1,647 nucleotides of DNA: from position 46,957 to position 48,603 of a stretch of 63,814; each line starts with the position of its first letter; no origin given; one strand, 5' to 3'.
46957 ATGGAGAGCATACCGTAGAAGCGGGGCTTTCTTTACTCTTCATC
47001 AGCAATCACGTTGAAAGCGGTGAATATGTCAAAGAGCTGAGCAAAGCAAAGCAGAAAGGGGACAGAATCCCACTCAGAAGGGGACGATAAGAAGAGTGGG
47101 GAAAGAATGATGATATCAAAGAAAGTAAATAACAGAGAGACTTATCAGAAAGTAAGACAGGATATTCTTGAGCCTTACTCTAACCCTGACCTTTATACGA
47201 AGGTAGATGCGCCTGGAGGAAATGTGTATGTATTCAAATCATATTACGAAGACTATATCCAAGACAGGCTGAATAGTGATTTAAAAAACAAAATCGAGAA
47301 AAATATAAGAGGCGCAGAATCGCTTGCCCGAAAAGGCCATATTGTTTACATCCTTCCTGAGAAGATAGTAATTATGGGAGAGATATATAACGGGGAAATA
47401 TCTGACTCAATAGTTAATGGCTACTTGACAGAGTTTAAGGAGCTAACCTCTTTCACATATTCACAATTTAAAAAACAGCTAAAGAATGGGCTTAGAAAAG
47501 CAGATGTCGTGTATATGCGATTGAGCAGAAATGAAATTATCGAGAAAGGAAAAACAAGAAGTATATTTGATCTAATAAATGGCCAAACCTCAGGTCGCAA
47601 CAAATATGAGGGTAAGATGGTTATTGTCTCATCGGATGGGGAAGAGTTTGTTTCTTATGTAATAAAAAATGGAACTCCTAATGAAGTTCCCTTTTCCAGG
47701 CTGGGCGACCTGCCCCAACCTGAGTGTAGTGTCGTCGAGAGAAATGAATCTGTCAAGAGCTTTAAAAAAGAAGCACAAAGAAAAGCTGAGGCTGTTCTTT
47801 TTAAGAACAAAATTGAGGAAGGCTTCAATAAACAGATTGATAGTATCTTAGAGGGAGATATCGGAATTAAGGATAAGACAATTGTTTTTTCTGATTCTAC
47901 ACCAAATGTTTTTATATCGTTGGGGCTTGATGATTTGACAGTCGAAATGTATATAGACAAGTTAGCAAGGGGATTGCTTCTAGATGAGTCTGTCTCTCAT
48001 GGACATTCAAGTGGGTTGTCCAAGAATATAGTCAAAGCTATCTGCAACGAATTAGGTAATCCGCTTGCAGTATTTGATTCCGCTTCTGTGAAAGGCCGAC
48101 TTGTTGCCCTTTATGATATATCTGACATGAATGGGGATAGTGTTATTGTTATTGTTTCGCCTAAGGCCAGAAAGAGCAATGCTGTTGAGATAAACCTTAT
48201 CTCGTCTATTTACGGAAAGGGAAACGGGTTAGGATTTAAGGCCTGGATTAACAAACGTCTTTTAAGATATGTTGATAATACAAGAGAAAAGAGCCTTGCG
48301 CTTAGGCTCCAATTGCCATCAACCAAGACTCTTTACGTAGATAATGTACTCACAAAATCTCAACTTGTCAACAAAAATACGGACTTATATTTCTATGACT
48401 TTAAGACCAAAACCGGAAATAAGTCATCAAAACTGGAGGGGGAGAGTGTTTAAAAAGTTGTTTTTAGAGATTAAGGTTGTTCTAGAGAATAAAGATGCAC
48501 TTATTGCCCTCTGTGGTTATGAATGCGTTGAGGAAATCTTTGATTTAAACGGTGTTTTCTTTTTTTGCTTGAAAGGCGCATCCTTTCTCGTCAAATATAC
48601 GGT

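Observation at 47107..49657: A/T-rich two-gene cassette encoding a stand-alone double nuclease-like protein plus an unknown coupled partner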

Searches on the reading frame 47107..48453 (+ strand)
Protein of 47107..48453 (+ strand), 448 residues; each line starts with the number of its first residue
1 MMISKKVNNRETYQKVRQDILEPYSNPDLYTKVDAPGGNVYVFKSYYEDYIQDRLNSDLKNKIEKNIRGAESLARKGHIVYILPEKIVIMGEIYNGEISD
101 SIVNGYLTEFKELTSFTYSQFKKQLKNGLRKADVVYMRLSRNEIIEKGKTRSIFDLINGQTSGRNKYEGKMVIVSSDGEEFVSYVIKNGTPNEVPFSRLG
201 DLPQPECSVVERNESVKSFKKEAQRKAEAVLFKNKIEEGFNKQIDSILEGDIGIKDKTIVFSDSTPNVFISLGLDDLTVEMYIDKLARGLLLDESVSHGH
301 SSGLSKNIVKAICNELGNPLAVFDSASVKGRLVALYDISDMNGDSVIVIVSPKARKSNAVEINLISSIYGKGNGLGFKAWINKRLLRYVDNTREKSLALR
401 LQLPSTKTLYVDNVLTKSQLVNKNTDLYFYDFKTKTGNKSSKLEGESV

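Call 3: search_protein_families(library=pfam, proteins=[window:47107-48453:+], max_evalue=1)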
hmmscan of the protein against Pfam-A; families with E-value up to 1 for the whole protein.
window:47107-48453:+ (448 aa): 1 family
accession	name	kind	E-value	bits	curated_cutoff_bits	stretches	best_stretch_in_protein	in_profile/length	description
PF18819.6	MuF_C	-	9.9e-20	71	27.6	1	298-393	6-100/103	Phage MuF-C-terminal domain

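Call 4: search_protein_families(library=padloc, proteins=[window:47107-48453:+], max_evalue=1)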
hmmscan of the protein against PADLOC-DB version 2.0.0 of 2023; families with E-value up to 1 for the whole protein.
window:47107-48453:+ (448 aa): 0 families

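Call 5: search_protein_families(library=ncbifam, proteins=[window:47107-48453:+], max_evalue=1)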
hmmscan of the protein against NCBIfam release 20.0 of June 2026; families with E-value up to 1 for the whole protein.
window:47107-48453:+ (448 aa): 1 family
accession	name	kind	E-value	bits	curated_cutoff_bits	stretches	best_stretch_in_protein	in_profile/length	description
NF041859.1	silencer_MvaTU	equivalog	0.025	14.7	75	1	9-57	69-117/120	histone-like nucleoid-structuring protein, MvaT/MvaU family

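Call 6: search_protein_families(library=phrogs, proteins=[window:47107-48453:+], max_evalue=1)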
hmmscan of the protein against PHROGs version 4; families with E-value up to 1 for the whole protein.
window:47107-48453:+ (448 aa): 4 families
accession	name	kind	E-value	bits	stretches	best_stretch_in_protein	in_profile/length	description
phrog_616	-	unknown function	8.7e-11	40.4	1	263-411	1720-1862/2793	-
phrog_12277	-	unknown function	0.0077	17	0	162-187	22-47/139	-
phrog_11531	-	integration and excision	0.041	14.8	0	305-326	82-104/144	integrase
phrog_32748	-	unknown function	0.41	12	0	122-151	14-43/64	-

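Call 7: find_homologous_proteins(query=window:47107-48453:+, max_evalue=0.001)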
Query window:47107-48453:+ (448 aa): 10 proteins with E <= 0.001 among 8000 candidates.
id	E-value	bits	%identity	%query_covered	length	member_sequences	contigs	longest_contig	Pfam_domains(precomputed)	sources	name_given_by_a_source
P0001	1.8e-282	954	99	100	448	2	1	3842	PF18819.7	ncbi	-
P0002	1.3e-71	260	56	46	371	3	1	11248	-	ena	-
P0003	5.5e-65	238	45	59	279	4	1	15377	-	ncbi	-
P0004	6.7e-60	221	47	48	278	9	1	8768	-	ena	-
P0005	1.1e-58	217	48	46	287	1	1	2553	-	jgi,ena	jgi:hypothetical protein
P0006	4.3e-58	215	47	46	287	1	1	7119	-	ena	-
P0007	1.2e-52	197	47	46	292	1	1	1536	-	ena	-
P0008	1.6e-34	138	44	44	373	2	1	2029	PF18819.7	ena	-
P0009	4.6e-33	133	49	34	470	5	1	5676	PF18819.7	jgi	jgi:hypothetical protein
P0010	5.6e-10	57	29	24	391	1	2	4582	PF18819.7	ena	-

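Call 8: search_solved_structures(query=window:47107-48453:+, max_evalue=10)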
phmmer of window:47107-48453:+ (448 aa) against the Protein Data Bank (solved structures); distinct sequences matched with E-value up to 10: 0.

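Call 11: find_encoding_contigs(protein=P0003, flank=10000, max_places=4)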
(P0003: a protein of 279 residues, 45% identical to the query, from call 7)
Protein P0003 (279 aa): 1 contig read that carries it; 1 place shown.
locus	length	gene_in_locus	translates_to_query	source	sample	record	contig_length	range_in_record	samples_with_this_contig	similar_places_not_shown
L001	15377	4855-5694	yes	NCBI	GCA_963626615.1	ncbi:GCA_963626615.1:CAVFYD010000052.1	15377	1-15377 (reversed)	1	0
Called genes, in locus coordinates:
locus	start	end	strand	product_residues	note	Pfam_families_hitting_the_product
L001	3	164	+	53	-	?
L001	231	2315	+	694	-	PF02608:Bmp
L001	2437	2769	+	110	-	-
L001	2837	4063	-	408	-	PF17785:PUA_3, PF10672:Methyltrans_SAM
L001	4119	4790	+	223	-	PF00702:Hydrolase, PF13419:HAD_2, PF13242:Hydrolase_like (weak)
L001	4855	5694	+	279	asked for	-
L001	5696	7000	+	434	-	PF13567:DUF4131 (weak), PF03772:Competence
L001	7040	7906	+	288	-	PF00398:RrnaAD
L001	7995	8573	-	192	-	PF06130:PTAC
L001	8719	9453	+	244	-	PF02153:PDH_N, PF26213:TYRAAT1_C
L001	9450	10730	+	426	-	PF00919:UPF0004, PF04055:Radical_SAM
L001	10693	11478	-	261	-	PF00132:Hexapep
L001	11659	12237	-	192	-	PF02632:BioY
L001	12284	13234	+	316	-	PF08279:HTH_11, PF03099:BPL_LplA_LipB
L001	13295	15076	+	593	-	PF03485:Arg_tRNA_synt_N, PF00750:tRNA-synt_1d, PF05746:DALR_1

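Call 12: find_encoding_contigs(protein=P0002, flank=10000, max_places=4)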
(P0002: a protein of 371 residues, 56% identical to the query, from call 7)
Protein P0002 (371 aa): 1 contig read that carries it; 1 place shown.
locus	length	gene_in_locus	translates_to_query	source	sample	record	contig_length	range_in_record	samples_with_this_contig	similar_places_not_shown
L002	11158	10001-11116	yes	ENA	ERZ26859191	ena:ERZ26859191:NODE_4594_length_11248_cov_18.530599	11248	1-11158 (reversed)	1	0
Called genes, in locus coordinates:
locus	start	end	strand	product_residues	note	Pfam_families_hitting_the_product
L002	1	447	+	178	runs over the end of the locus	?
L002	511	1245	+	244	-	-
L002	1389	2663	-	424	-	PF13173:AAA_14, PF13635:DUF4143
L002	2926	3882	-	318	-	PF00056:Ldh_1_N, PF02866:Ldh_1_C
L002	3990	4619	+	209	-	PF00440:TetR_N (faint), PF13305:TetR_C_33 (weak)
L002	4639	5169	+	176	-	-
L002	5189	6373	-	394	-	PF00149:Metallophos, PF12850:Metallophos_2 (faint)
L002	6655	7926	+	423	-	PF01547:SBP_bac_1, PF13416:SBP_bac_8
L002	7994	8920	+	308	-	PF00528:BPD_transp_1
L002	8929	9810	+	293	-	PF00528:BPD_transp_1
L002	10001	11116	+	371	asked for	-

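Call 36: find_encoding_contigs(protein=P0001, flank=10000, max_places=4)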
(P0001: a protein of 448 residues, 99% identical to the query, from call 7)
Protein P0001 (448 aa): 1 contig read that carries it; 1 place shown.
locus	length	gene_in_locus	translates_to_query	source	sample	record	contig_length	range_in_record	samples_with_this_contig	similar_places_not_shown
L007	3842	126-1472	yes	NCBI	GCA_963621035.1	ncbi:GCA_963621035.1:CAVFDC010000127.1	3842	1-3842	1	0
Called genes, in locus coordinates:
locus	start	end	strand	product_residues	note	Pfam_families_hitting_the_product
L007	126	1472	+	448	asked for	PF18819:MuF_C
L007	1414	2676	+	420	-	PF18798:LPD3 (weak)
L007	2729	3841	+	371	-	?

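Call 53: find_homologous_proteins(query=A5, max_evalue=0.001)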
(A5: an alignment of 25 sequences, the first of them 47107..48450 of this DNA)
Query A5 (25 sequences) (448 aa, profile of the alignment): 14 proteins with E <= 0.001 among 8000 candidates.
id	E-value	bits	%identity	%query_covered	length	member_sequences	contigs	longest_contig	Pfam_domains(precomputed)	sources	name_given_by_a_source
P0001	1.2e-183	629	99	100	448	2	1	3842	PF18819.7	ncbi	-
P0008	2.1e-105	371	44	44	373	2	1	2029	PF18819.7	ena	-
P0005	1.0e-93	333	48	46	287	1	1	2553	-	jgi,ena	jgi:hypothetical protein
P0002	1.9e-93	332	56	46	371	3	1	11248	-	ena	-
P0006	4.7e-93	331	47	46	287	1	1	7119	-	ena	-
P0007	2.2e-85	305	47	46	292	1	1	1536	-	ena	-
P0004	3.1e-84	302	47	48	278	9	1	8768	-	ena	-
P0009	1.6e-78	283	49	34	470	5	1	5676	PF18819.7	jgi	jgi:hypothetical protein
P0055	9.9e-68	247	39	47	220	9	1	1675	PF18819.7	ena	-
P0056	1.3e-64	237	46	43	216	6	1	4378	PF18819.7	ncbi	-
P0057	2.9e-63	232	38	48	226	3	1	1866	PF18819.7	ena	-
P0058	3.4e-60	222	52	33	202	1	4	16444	PF18819.7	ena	-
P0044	4.7e-28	116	31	19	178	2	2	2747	PF18451.8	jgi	-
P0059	8.1e-14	69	38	15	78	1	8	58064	PF18819.7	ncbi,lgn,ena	-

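Call 65: predict_structure(alignment_id=A6)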
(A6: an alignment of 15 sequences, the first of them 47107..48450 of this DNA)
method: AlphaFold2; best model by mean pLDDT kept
length: 448 residues; sequences in the alignment: 15
mean_pLDDT: 71.2   pTM: 0.47
mean pLDDT of the five models: 71.2, 70.7, 70.6, 70.2, 57.3
residues with pLDDT >= 90: 90; 70-90: 208; 50-70: 46; < 50: 104
segments of 3 or more residues with pLDDT < 50: 1-8, 203-235, 369-375, 396-448
pLDDT, mean of each block of 10 residues (from residue 1): 38 79 87 87 93 93 93 90 85 78 93 88 92 93 82 88 85 83 89 79 41 30 34 54 86 84 83 85 83 56 76 83 76 83 79 79 64 53 68 49 34 34 29 30 32
secondary structure, 60 per line:
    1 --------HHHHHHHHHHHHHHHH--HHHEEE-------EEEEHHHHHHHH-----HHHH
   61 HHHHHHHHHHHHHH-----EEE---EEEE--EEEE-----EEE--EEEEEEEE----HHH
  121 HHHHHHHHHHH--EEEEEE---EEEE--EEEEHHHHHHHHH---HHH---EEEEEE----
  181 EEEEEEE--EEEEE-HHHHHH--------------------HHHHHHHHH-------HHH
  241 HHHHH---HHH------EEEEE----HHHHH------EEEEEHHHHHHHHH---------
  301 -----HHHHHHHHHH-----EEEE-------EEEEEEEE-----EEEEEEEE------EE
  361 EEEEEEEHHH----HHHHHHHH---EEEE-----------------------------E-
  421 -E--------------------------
elements in order: H9-24 E30-32 E40-43 H44-51 H57-74 E80-82 E86-89 E92-95 E101-103 E106-113 H118-131 E134-139 E143-146 E149-152 H153-161 E171-176 E181-187 E190-194 H196-201 H222-230 H238-245 E258-262 H267-271 E278-282 H283-291 H306-315 E321-324 E332-339 E345-352 E359-367 H375-382 E386-389

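Call 68: fold_search(model_id=the predicted structure, library=pdb)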
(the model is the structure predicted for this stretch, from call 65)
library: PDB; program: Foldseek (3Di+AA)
matches with E <= 10: 423; with E <= 0.001: 0
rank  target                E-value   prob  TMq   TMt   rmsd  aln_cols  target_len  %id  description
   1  5c41_A                1.6e-01  0.15  0.12  0.15  14.1       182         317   13  Crystal structure of human ribokinase in complex with AMPPCP in P21 spacegroup and with 4 protomers (released 2016-06-15)
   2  5byc_A                1.6e-01  0.15  0.12  0.15  14.4       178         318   13  Crystal structure of human ribokinase in C2 spacegroup (released 2016-06-15)
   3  5c41_B                1.8e-01  0.18  0.11  0.15  14.5       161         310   13  Crystal structure of human ribokinase in complex with AMPPCP in P21 spacegroup and with 4 protomers (released 2016-06-15)
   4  8ppl_Iq               1.8e-01  0.16  0.09  0.29  10.8        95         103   15  MERS-CoV Nsp1 bound to the human 43S pre-initiation complex (released 2023-10-18)
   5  6gsm_i                1.8e-01  0.12  0.07  0.25  11.9        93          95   14  Structure of a partial yeast 48S preinitiation complex in open conformation. (released 2019-07-31)
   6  5c41_D                1.9e-01  0.15  0.11  0.15  14.7       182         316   13  Crystal structure of human ribokinase in complex with AMPPCP in P21 spacegroup and with 4 protomers (released 2016-06-15)
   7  3u97                  2.1e-01  0.75  0.08  0.40   3.7        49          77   24  1.1 Angstrom-resolution crystal structure of the Brucella abortus ribonuclease toxin, BrnT (released 2012-02-22)
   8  5bye_A                2.2e-01  0.13  0.12  0.15  14.7       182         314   13  Crystal structure of human ribokinase in P212121 spacegroup (released 2016-06-15)
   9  8uxu_A                2.2e-01  0.13  0.14  0.18  14.1       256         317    9  Cryo-EM structure of a bacterial nitrilase filament with a covalent adduct derived from benzonitrile hydrolysis (released 2024-05-01)
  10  5c3y_I                2.5e-01  0.13  0.12  0.15  13.9       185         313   14  Structure of human ribokinase crystallized with AMPPNP (released 2016-06-15)
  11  5bye_B                3.0e-01  0.14  0.11  0.15  14.9       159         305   12  Crystal structure of human ribokinase in P212121 spacegroup (released 2016-06-15)
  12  5byd_A                3.0e-01  0.14  0.12  0.15  14.8       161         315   12  Crystal structure of human ribokinase in P21 spacegroup (released 2016-06-15)
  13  8pj1_q                3.0e-01  0.10  0.07  0.22  10.7        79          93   16  Structure of human 48S translation initiation complex in open codon scanning state (48S-1) (released 2024-08-14)
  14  5byf_A                3.2e-01  0.12  0.12  0.15  14.6       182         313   12  Crystal structure of human ribokinase in complex with AMP (released 2016-06-15)
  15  5c3y_C                3.3e-01  0.11  0.12  0.15  14.0       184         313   14  Structure of human ribokinase crystallized with AMPPNP (released 2016-06-15)
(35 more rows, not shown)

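Call 74: fold_search(model_id=the predicted structure, library=viral)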
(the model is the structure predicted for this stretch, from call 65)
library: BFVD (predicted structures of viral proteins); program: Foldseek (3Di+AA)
matches with E <= 10: 400; with E <= 0.001: 14
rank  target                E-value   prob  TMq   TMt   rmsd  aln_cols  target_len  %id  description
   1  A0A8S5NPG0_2          6.8e-09  1.00  0.29  0.12   3.6       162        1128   20  Crystallin beta/gamma motif-containing protein [Myoviridae sp. ct2th6]
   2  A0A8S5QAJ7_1          8.9e-08  1.00  0.31  0.12   6.5       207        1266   17  Phage MuF C-terminal domain-containing protein [Podoviridae sp. ctZ5d16]
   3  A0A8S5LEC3            1.0e-07  1.00  0.29  0.15  19.3       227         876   17  RNA polymerase (Fragment) [Podoviridae sp. ct4s49]
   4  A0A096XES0            2.7e-07  1.00  0.30  0.26   8.8       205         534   18  Phage MuF C-terminal domain-containing protein [Escherichia phage phi191]
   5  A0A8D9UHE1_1          4.4e-07  1.00  0.29  0.12   3.3       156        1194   18  PolyVal ADP-ribosyltransferase [Myoviridae sp. ctjz83]
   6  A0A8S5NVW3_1          5.2e-07  1.00  0.30  0.13  10.1       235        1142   18  Phage MuF C-terminal domain-containing protein [Myoviridae sp. cthRr4]
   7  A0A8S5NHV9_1          8.8e-07  1.00  0.28  0.14  11.2       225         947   21  Crystallin beta/gamma motif-containing protein (Fragment) [Siphoviridae sp. ctRg81]
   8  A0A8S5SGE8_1          1.3e-05  1.00  0.30  0.10  12.5       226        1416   15  Nuclease [Podoviridae sp. ctZih56]
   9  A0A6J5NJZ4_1          3.5e-04  1.00  0.27  0.16  14.1       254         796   10  Large polyvalent protein associated domain-containing protein [uncultured Caudovirales phage]
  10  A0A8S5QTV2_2          4.9e-04  1.00  0.28  0.13   8.9       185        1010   12  Nuclease [Podoviridae sp. ctKS020]
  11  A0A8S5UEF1            4.9e-04  1.00  0.22  0.22   6.9       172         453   21  CDI toxin-like protein [Siphoviridae sp. ctdj515]
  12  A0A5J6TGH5            5.2e-04  1.00  0.21  0.23   3.9       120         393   21  Capsid maturation protease and MuF-like fusion protein [Mycobacterium phage MalagasyRose]
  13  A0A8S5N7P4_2          5.2e-04  0.99  0.21  0.09  21.6       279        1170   12  Nuclease [Myoviridae sp. ctiBE32]
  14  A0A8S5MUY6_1          6.2e-04  1.00  0.23  0.12  19.5       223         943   12  Nuclease [Myoviridae sp. ctxZR60]
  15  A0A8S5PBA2            3.2e-03  1.00  0.20  0.18   4.3       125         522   14  Minor capsid protein [Siphoviridae sp. ctMYJ33]
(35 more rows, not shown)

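Call 81: find_encoding_contigs(protein=P0058, flank=10000, max_places=3)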
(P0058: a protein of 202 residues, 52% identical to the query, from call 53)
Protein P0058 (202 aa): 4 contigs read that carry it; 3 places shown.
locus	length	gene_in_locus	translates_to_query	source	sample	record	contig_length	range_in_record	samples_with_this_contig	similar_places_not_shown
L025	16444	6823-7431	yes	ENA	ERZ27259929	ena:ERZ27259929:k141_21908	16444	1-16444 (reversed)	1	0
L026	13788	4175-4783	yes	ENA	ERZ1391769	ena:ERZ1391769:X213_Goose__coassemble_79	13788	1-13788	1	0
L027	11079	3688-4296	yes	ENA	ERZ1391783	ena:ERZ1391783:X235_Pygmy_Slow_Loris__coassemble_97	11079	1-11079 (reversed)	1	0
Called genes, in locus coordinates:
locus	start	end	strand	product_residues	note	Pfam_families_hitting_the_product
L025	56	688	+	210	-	PF01865:PhoU_div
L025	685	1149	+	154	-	PF00293:NUDIX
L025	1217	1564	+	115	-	PF06153:CdAMP_rec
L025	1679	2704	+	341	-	PF13303:PTS_EIIC_2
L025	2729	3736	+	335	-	PF01408:GFO_IDH_MocA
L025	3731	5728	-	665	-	PF00580:UvrD-helicase, PF13245:AAA_19, PF13604:AAA_30 (faint), PF01443:Viral_helicase1 (faint), PF13538:UvrD_C_2 (faint), PF13361:UvrD_C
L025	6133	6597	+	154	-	-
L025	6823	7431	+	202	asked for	PF18819:MuF_C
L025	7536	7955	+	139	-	PF01381:HTH_3 (weak)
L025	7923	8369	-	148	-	PF01966:HD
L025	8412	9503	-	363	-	PF04015:DUF362, PF00037:Fer4 (weak), PF12797:Fer4_2 (faint), PF12837:Fer4_6 (weak), PF12838:Fer4_7 (weak), PF13237:Fer4_10, PF14697:Fer4_21 (weak), PF00037:Fer4 (weak), +1 more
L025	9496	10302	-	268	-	PF01189:Methyltr_RsmB-F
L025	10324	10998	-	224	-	PF03006:HlyIII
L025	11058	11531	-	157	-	PF02681:DUF212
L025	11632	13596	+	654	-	PF00330:Aconitase, PF00694:Aconitase_C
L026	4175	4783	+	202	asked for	PF18819:MuF_C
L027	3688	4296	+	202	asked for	PF18819:MuF_C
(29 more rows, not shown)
